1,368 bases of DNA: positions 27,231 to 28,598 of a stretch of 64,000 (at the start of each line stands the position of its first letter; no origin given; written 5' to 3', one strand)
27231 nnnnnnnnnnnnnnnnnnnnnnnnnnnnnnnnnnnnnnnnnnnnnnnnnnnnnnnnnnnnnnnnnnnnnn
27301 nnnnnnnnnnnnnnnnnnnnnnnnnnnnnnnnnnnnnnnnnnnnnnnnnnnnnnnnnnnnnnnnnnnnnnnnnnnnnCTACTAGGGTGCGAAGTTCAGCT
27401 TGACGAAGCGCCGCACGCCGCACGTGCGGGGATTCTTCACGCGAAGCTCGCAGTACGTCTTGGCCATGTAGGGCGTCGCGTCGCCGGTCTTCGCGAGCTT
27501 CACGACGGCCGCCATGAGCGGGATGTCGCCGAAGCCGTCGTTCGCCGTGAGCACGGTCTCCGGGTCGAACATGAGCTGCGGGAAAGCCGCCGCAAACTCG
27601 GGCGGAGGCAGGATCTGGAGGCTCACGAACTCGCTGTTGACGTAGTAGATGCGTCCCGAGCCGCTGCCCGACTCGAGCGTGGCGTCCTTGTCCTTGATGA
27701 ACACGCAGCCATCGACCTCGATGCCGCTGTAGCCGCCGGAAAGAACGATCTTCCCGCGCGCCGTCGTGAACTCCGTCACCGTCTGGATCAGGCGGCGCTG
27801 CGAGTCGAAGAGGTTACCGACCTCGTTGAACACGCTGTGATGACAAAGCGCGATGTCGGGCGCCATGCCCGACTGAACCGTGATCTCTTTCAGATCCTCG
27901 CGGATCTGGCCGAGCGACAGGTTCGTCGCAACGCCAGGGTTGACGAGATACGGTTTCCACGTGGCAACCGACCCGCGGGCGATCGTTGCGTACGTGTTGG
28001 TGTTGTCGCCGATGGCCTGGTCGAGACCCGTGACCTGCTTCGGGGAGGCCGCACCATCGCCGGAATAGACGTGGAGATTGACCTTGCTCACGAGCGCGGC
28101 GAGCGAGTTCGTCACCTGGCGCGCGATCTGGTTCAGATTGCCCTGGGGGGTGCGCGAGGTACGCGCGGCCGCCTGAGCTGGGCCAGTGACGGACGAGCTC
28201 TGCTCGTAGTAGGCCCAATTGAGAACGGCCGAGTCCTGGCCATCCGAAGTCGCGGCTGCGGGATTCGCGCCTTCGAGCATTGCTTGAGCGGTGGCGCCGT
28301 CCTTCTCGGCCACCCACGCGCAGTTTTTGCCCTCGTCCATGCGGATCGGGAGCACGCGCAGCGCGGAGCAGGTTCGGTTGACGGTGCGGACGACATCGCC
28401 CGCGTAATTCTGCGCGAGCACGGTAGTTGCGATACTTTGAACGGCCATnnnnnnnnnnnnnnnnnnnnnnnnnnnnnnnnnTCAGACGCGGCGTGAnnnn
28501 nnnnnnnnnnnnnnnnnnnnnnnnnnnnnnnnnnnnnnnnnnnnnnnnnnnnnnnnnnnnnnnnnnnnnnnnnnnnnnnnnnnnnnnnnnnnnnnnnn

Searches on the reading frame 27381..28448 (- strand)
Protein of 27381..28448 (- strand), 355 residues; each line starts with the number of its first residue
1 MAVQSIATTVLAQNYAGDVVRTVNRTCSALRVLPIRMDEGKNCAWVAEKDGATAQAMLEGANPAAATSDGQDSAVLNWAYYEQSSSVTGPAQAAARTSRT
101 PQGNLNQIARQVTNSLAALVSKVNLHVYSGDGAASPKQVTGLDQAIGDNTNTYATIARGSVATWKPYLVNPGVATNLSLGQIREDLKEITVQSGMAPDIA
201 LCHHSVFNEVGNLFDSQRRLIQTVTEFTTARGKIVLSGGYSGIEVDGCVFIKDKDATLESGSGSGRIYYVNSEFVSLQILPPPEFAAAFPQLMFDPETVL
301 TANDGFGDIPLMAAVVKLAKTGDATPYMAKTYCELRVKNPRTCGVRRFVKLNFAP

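Call 16: search_protein_families(library=pfam, proteins=[window:27381-28448:-], max_evalue=0.001)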
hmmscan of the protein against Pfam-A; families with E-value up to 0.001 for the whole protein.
window:27381-28448:- (355 aa): 1 family
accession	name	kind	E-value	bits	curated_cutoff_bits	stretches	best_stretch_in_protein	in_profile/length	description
PF17236.8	SU10_MCP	-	2.6e-06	27.6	24.1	0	53-228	54-213/292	SU10 major capsid protein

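Call 41: search_dna_similar(query=window:27381-28448:-, collection=phages, mode=protein, max_rows=15)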
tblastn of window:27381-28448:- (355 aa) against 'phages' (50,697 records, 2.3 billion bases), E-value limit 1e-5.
Records with a match: 1; places in all: 1; records where one place covers at least 80% of the query: 1.
Best place of each record, by identity: <60% 1.
By first word of the organism name: Caudoviricetes 1.
By host as written in the record: - 1.
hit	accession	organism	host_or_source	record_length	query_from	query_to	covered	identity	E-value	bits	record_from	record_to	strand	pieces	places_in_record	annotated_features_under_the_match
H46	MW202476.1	Caudoviricetes sp.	Manatee Spring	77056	4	352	98%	53.9%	3e-108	353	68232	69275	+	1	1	hypothetical protein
